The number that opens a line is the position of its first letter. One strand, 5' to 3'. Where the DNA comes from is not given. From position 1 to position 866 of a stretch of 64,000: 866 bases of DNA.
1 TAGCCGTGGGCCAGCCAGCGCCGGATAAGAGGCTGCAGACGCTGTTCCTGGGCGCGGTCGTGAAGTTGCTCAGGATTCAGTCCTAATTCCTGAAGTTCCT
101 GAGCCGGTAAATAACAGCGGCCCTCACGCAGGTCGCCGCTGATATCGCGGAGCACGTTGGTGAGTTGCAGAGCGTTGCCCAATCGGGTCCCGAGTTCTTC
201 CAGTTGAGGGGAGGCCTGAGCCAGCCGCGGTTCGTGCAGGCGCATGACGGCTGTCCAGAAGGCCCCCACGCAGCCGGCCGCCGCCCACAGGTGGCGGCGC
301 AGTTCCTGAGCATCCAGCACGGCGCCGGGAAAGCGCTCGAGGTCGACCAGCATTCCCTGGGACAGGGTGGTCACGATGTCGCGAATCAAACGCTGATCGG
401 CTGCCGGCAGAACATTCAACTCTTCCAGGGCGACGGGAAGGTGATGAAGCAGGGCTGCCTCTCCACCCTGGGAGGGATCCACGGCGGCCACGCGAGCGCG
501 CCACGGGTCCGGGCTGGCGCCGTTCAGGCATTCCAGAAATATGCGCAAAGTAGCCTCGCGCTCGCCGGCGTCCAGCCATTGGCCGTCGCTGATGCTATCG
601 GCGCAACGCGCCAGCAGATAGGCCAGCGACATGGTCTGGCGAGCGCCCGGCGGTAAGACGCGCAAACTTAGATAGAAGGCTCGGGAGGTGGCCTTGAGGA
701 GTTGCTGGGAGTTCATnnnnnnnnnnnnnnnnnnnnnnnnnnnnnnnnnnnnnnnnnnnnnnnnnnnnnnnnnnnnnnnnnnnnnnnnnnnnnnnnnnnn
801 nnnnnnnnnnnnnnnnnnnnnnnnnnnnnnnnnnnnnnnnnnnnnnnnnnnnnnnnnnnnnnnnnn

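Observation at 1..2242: Secreted ankyrin-repeat protein translationally coupled (ATGA overlap) to a squalene/phytoene-synthase-family gene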

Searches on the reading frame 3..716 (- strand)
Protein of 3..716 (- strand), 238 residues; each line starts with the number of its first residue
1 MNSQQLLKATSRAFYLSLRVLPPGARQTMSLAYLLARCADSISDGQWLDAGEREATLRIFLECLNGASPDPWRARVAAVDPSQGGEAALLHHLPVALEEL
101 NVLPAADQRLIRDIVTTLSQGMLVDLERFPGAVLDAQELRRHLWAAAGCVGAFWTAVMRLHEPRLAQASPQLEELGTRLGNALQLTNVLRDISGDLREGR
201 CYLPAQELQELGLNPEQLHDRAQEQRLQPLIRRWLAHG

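Call 4: search_protein_families(library=pfam, proteins=[window:3-716:-], max_evalue=0.01)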
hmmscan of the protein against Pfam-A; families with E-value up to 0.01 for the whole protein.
window:3-716:- (238 aa): 1 family
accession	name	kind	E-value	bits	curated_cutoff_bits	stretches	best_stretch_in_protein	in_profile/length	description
PF00494.24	SQS_PSY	-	1.1e-39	137.2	26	1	7-235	1-205/263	Squalene/phytoene synthase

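Call 5: search_protein_families(library=ncbifam, proteins=[window:3-716:-], max_evalue=0.01)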
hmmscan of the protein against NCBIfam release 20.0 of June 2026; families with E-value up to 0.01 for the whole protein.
window:3-716:- (238 aa): 6 families
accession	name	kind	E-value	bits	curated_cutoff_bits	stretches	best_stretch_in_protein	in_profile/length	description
TIGR03465.1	HpnD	equivalog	2.9e-27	95.4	278.6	1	8-232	3-196/267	presqualene diphosphate synthase HpnD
TIGR03464.1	HpnC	equivalog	2.5e-14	53.5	250.45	1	14-233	9-198/267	squalene synthase HpnC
TIGR01559.1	squal_synth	equivalog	2.7e-14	53.1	286.75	1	5-206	8-201/337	squalene synthase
NF042419.1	Phyto_syn_CrtB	equivalog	3.7e-14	53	480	1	141-235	130-217/306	15-cis-phytoene synthase CrtB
NF045686.1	PhytoSynCyanob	equivalog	1.7e-13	50.3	550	1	136-232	133-235/310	15-cis-phytoene synthase CrtB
NF045921.1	PhytnSynCrtBRhod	equivalog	3.1e-13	49.9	500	1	145-236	126-211/307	15-cis-phytoene synthase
